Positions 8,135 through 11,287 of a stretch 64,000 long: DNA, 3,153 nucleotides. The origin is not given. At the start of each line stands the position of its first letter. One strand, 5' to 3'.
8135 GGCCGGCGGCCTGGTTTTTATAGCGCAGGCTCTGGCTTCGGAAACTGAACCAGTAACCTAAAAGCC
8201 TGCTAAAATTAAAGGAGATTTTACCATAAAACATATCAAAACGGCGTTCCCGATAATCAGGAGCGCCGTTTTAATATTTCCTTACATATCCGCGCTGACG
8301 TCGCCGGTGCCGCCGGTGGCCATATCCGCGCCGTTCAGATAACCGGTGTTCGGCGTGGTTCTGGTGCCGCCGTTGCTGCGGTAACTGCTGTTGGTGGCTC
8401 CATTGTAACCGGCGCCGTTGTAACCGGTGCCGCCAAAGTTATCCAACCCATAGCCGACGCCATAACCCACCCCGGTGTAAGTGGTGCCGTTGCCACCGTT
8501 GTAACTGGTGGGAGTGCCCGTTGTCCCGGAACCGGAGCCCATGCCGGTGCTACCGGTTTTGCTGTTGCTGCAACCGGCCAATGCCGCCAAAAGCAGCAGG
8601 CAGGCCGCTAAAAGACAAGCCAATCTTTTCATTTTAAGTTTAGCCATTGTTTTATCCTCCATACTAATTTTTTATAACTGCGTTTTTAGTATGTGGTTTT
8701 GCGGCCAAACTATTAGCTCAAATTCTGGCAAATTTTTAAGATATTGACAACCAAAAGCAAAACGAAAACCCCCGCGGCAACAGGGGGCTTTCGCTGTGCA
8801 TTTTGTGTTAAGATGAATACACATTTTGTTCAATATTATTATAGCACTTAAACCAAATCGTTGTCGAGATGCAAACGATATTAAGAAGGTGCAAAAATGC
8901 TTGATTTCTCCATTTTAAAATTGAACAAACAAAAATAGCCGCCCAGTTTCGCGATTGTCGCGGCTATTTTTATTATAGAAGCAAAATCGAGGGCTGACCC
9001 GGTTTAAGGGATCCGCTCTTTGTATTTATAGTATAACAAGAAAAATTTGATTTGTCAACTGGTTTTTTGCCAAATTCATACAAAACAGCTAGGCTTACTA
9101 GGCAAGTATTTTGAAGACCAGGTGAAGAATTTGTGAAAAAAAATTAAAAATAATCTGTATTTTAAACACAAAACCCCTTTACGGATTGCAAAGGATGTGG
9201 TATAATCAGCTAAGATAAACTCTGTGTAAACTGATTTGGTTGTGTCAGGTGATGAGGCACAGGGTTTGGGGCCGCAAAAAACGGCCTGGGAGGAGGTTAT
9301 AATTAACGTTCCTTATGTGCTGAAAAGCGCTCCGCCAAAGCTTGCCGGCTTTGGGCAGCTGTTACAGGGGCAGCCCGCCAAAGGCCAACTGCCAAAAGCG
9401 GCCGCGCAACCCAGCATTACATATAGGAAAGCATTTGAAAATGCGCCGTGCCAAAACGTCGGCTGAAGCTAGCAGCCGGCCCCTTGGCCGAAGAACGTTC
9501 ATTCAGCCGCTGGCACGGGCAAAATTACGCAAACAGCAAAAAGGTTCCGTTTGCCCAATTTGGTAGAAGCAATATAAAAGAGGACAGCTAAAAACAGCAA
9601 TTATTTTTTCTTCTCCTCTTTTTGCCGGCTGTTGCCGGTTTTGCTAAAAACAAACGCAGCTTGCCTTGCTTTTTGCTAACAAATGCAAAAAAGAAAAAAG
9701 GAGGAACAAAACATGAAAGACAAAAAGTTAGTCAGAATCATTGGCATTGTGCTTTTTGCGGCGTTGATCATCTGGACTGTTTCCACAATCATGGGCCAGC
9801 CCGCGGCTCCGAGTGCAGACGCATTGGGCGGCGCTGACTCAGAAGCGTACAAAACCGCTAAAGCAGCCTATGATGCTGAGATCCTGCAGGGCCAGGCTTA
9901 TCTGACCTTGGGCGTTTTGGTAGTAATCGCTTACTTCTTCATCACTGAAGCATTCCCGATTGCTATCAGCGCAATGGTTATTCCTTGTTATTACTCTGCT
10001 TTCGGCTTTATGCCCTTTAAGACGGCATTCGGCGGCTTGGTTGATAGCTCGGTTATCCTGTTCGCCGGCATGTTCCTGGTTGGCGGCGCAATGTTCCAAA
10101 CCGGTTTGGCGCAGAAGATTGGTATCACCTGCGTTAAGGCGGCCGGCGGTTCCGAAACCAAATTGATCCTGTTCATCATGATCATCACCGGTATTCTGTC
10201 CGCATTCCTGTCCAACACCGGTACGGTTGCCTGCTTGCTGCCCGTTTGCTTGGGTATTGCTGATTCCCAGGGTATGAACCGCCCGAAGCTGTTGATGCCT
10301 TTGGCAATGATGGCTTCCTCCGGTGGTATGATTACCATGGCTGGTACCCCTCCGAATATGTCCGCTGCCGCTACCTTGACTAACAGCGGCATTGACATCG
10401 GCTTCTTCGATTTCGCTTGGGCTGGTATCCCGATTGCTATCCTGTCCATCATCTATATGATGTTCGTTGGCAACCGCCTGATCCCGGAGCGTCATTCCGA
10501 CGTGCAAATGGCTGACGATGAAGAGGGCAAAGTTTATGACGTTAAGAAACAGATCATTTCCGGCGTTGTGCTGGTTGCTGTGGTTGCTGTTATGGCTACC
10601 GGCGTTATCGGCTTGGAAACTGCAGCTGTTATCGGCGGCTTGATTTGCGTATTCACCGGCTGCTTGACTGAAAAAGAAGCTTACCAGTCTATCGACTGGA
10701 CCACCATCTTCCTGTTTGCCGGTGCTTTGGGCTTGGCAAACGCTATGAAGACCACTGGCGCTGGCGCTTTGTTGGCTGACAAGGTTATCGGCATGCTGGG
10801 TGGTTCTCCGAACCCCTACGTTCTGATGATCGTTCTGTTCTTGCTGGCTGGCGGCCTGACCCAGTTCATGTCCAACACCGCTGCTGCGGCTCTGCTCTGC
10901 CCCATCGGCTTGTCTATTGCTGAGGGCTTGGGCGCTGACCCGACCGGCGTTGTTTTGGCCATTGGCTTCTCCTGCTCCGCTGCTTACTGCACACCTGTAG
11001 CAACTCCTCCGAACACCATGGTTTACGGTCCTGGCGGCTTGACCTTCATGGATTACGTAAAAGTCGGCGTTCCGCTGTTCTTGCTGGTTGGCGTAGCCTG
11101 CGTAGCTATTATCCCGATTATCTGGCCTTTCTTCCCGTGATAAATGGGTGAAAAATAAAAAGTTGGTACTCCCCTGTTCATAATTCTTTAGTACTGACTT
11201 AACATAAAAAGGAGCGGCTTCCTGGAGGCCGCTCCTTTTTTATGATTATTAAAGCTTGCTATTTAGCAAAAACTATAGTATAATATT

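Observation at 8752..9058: Decayed module: intact antisense sRNA opposite a 13-codon remnant ORF, plus an extra promoter-terminator sRNA candidate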

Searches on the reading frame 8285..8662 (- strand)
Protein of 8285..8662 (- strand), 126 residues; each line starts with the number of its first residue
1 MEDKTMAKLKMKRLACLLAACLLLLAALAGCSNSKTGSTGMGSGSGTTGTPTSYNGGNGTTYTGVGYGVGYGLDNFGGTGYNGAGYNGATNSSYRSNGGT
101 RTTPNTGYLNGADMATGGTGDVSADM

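Call 9: search_protein_families(library=pfam, proteins=[window:8285-8662:-], max_evalue=1)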
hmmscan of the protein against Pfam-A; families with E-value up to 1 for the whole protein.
seq(126 aa): 1 family
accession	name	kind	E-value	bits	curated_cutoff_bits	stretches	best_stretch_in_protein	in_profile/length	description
PF21827.1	New_glue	-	0.0083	16.3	31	1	11-61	1-50/94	New glue protein family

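Call 90: find_homologous_proteins(query=window:8285-8647:-, max_evalue=0.00001)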
Query seq(121 aa) (121 aa): 5 proteins with E <= 0.00001 among 391 candidates.
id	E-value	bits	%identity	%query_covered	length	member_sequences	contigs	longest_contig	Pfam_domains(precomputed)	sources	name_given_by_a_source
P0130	2.8e-59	216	94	100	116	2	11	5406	-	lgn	-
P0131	4.1e-50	187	74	100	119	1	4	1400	-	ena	-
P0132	1.4e-26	111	61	100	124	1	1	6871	-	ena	-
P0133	1.7e-10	59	90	25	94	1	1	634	-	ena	-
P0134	1.1e-7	50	70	34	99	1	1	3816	-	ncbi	-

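Call 91: find_encoding_contigs(protein=P0130, flank=3000, max_places=3)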
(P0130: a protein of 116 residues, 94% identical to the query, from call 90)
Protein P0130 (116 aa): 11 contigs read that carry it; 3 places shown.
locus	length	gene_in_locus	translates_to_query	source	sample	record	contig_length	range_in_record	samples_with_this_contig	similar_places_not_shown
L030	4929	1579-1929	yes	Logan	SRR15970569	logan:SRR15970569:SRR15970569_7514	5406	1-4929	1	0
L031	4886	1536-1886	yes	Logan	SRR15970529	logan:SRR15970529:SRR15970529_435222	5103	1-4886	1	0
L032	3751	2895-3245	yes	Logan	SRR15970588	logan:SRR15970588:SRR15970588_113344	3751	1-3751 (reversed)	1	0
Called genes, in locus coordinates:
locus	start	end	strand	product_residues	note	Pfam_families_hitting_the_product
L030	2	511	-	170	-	?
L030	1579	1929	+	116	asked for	-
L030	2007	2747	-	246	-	PF00912:Transgly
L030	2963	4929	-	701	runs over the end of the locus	PF02687:FtsX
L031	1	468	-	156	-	?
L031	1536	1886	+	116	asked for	-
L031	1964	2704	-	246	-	PF00912:Transgly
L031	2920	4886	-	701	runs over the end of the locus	PF02687:FtsX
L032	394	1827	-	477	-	PF00939:Na_sulph_symp, PF03600:CitMHS, PF06808:DctM (weak), PF03600:CitMHS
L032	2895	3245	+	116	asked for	-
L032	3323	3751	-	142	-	?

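Call 92: find_encoding_contigs(protein=P0132, flank=3000, max_places=2)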
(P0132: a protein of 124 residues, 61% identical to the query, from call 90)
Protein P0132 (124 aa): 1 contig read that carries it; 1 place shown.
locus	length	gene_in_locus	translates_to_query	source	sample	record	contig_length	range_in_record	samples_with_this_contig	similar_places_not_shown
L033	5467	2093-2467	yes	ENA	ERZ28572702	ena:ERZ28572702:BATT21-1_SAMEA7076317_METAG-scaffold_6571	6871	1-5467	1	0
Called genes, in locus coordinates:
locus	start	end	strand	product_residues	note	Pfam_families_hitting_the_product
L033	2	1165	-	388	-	?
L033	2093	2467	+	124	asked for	-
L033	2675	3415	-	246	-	PF00912:Transgly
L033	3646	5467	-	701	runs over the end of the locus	PF02687:FtsX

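Call 93: find_encoding_contigs(protein=P0131, flank=3000, max_places=3)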
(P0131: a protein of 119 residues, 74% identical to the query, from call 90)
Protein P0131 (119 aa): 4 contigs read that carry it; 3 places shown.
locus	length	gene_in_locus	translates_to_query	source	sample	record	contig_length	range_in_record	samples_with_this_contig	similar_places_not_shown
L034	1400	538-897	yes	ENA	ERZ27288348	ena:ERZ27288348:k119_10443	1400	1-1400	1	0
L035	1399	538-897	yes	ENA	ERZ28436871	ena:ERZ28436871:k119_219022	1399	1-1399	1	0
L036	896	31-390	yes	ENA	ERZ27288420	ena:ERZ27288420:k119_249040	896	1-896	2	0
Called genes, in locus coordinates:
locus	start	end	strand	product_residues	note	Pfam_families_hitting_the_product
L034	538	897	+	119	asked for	-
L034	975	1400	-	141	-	?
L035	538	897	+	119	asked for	-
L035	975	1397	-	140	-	?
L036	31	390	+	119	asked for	-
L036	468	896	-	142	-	?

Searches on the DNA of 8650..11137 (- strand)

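Call 45: build_rna_model(alignment_id=A3)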
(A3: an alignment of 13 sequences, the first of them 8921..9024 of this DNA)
Model R1 built from alignment A3 (13 sequences, 114 columns); structure: RNAalifold consensus.
model positions 100; base pairs 14; branch points 1; effective number of sequences 2.98; information 0.59 bits per position. Calibrated on 0.2 Mb of random sequence (short: E-values are rough).
structure used (alignment columns):
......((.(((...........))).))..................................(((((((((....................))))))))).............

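Call 46: search_with_rna_model(model_id=R1, sources=[window, L001, L008, L009, L011, L012, L013, L015, L016, L017, L018, L019, L021, L022, L024], max_evalue=1)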
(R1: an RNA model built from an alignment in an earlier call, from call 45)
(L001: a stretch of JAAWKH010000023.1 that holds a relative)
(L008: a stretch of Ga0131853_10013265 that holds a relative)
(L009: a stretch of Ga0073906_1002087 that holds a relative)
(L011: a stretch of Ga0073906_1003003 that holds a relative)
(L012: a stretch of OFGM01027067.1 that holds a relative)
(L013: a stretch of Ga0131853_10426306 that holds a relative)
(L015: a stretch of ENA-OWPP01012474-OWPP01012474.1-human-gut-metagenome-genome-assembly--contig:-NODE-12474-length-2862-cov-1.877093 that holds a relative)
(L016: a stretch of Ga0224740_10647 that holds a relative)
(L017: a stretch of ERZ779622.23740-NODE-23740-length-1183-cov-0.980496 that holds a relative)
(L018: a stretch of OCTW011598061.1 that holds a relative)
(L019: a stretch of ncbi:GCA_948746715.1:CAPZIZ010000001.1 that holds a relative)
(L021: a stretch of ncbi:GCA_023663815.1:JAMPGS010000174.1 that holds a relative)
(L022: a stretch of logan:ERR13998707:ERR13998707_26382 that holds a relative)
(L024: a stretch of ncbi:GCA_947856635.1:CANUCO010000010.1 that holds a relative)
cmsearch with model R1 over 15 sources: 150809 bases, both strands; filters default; matches with E-value up to 1: 59.
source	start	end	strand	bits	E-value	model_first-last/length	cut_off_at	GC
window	11486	11585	-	101.5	1.5e-25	1-100/100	no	0.48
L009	450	552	-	99.3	6.3e-25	1-100/100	no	0.52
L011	2121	2221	+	95.8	5.6e-24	1-100/100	no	0.44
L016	8433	8533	+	95.8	5.6e-24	1-100/100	no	0.44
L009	64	165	-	95.8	5.7e-24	1-100/100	no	0.52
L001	71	172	-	95.2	8.5e-24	1-100/100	no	0.53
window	22277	22374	+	95.1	9.3e-24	1-100/100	no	0.47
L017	277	377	-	94.4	1.5e-23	1-100/100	no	0.41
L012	463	561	+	89.9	2.4e-22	1-100/100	no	0.47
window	8921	9024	-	87.9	8.8e-22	1-100/100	no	0.44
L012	841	942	+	85.7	3.7e-21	1-100/100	no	0.42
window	53308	53410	+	82.1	3.7e-20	1-100/100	no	0.42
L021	1848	1950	-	75.1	3.3e-18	1-100/100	no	0.44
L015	1022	1119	+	75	3.4e-18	1-100/100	no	0.49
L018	4412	4516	-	65.3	1.7e-15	1-100/100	no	0.44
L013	272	380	-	62.2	1.2e-14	1-100/100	no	0.51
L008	1399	1507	+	61.9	1.4e-14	1-100/100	no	0.53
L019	3115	3214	-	59.8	5.5e-14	1-100/100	no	0.43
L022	5801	5893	-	41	9.3e-09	1-100/100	no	0.43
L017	251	336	+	23.8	0.00056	1-100/100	no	0.33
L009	56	112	+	23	0.00091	33-87/100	no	0.47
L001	2934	3008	+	21.9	0.0018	1-100/100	no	0.4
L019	5430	5495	+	21.8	0.002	1-100/100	no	0.33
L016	4996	5108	-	20.6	0.0042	1-100/100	no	0.34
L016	4966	5054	+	20.6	0.0043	1-100/100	no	0.36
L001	63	119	+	20.3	0.0051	33-87/100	no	0.46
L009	442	499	+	19.7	0.0075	33-87/100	no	0.47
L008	1444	1558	-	19.3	0.0095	1-100/100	no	0.43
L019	5446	5530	-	19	0.012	1-100/100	no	0.36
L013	221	335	+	18.5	0.016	1-100/100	no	0.44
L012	503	617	-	17.3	0.035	1-100/100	no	0.38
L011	2334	2420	-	16.8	0.048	1-100/100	no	0.41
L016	8646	8732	-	16.8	0.048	1-100/100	no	0.41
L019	3089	3176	+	16.6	0.054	1-100/100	no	0.4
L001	2952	3068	-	16.4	0.062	1-100/100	no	0.39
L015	1061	1155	-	15.9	0.087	1-100/100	no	0.46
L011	2162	2249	-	14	0.29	1-100/100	no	0.39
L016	8474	8561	-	14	0.29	1-100/100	no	0.39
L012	832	933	-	13.5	0.4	1-100/100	no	0.42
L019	9305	9359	-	13.2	0.47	31-87/100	no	0.25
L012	677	756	-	12.9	0.58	1-100/100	no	0.43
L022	5799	5847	+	12.9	0.59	39-87/100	no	0.45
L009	250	334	+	12.8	0.62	1-100/100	no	0.41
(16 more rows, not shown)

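Call 64: search_rna_families(source=window, start=8650, end=9250, threshold=evalue, max_evalue=10)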
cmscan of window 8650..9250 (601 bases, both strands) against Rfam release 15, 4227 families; matches with E-value up to 10: 21.
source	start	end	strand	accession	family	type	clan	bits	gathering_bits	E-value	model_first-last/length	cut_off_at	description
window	8753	8852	-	RF04342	Plastid-psbA-1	Cis-reg;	CL00153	22.3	54.3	1.9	1-114/114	no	Plastid-psbA-1 3UTR RNA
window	8867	9041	-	RF01441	S_pombe_snR46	Gene; snRNA; snoRNA; HACA-box;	CL00021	20.5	60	0.56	1-168/168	no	small nulceolar RNA snR46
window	9140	9232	-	RF01455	DPB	Cis-reg;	-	20.4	40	1.4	1-86/86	no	Stem loopII regulatory element in POLB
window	8878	8973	+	RF00616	LhrC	Gene; sRNA;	CL00114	18.2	110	4.5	1-111/111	no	Listeria LhrC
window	8828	8971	+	RF02747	FtrA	Gene; sRNA;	-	17.8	134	7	1-111/111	no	Francisella sRNA A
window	8759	8824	-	RF02495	ohsC_RNA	Gene; antitoxin;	-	17.5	50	6.3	1-77/77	no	Oppression of Hydrophobic ORF by sRNA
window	8920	9120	-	RF00125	IS128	Gene; sRNA;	-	17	80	0.54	1-209/209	no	IS128 RNA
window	8759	8837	-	RF01859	Phe_leader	Cis-reg; leader;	-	17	55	4.1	1-125/125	no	Phenylalanine leader peptide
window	8756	8852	-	RF01772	rnk_pseudo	Cis-reg; leader;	-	16.9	55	3.2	1-108/108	no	Pseudomonas rnk leader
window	8931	9021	-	RF00512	Leu_leader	Cis-reg; leader;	-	16.4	50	1.1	1-148/148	no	Leucine operon leader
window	8761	8822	-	RF00262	sar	Gene; antisense;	-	16.2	43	2.4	1-68/68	no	sar RNA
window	8878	8968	+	RF01416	NrrF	Gene; antisense;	-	15.4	60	1.7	1-160/160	no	NrrF RNA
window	9048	9207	+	RF03096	RAGATH-19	Gene; sRNA;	-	15.4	85.6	8.5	1-141/141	no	RAGATH-19 RNA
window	8728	8917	-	RF01459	rliE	Gene; sRNA;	-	15.2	90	6.5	1-222/222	no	Listeria sRNA rliE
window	8902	8923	+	RF00390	TYMV_upPK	Cis-reg;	-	14.5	38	4.6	1-23/23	no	turnip yellow mosaic virus upstream pseudo-knot (TYMV_upPK)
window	8650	8700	-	RF02842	RefA1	Gene; sRNA;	-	13.9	94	2.1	1-222/222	no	Enterococcus sRNA A1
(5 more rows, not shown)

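Call 65: search_with_rna_model(model_id=R1, sources=[window, L001, L008, L009, L011, L012, L013, L015, L017, L018, L019, L021, L022], max_evalue=0.000001, make_alignment=true)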
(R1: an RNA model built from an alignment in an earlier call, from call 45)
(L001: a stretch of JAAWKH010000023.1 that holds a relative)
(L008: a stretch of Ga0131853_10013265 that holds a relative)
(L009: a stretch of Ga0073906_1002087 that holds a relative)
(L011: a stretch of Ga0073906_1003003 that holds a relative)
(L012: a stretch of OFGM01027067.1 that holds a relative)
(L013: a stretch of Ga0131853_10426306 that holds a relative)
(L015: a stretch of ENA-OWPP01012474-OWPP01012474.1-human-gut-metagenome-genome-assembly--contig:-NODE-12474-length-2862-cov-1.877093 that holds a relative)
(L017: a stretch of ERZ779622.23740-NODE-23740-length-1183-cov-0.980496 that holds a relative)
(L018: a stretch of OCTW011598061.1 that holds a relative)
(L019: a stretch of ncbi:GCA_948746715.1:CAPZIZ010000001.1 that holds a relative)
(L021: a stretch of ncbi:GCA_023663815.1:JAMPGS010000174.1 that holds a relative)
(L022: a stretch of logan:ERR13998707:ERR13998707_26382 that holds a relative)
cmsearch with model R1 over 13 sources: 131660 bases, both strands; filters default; matches with E-value up to 0.000001: 19.
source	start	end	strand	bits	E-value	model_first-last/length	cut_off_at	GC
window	11486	11585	-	101.5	1.3e-25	1-100/100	no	0.48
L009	450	552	-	99.3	5.5e-25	1-100/100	no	0.52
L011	2121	2221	+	95.8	4.9e-24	1-100/100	no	0.44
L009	64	165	-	95.8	5e-24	1-100/100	no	0.52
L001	71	172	-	95.2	7.4e-24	1-100/100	no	0.53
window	22277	22374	+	95.1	8.1e-24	1-100/100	no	0.47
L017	277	377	-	94.4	1.3e-23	1-100/100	no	0.41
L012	463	561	+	89.9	2.1e-22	1-100/100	no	0.47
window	8921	9024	-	87.9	7.7e-22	1-100/100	no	0.44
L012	841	942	+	85.7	3.3e-21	1-100/100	no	0.42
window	53308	53410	+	82.1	3.2e-20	1-100/100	no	0.42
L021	1848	1950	-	75.1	2.9e-18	1-100/100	no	0.44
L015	1022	1119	+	75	3e-18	1-100/100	no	0.49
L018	4412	4516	-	65.3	1.5e-15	1-100/100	no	0.44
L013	272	380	-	62.2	1e-14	1-100/100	no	0.51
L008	1399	1507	+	61.9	1.3e-14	1-100/100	no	0.53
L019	3115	3214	-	59.8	4.8e-14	1-100/100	no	0.43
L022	5801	5893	-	41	8.1e-09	1-100/100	no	0.43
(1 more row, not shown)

Alignment A7: 19 matches aligned to the model, 121 columns, each read 5' to 3' on its own strand. Consensus structure (alignment columns), stored with it:
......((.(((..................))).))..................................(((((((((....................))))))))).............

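Call 69: search_rna_families(source=window, start=9150, end=9720, threshold=evalue, max_evalue=1)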
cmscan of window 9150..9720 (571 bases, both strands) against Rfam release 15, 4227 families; matches with E-value up to 1: 1.
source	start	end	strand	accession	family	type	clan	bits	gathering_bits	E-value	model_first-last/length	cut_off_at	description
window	9669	9708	+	RF01100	PK-BYV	Cis-reg;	-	20.1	50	0.088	1-40/40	no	3'-terminal pseudoknot in BYV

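Call 75: search_with_rna_model(model_id=R1, sources=[L025, L026, L027, L029, L023, L024], max_evalue=0.01)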
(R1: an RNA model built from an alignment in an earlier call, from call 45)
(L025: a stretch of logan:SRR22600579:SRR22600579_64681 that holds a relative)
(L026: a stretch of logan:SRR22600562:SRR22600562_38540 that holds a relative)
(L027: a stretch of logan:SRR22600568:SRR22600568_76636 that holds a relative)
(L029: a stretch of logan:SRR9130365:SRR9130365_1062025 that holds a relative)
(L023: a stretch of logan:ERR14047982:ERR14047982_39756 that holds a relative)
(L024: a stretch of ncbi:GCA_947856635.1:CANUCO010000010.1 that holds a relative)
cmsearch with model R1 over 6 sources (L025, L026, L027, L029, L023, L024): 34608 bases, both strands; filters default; matches with E-value up to 0.01: 1.
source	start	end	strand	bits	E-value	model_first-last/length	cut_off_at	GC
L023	5801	5893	-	41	2.1e-09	1-100/100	no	0.43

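Call 76: search_with_rna_model(model_id=R2, sources=[L025, L026, L027, L029, L023, L024], max_evalue=0.01)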
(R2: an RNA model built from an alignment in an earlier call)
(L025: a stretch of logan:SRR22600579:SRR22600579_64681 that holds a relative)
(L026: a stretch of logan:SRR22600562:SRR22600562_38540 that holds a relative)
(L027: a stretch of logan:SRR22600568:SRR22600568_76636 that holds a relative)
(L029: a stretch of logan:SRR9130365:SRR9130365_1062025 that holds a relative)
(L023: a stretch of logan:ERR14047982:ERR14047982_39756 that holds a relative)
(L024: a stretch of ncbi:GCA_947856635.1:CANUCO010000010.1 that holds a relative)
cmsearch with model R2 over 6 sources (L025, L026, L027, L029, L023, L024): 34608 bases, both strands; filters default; matches with E-value up to 0.01: 1.
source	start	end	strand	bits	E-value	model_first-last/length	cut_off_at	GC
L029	2165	2240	-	26.1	0.0038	1-83/83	no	0.38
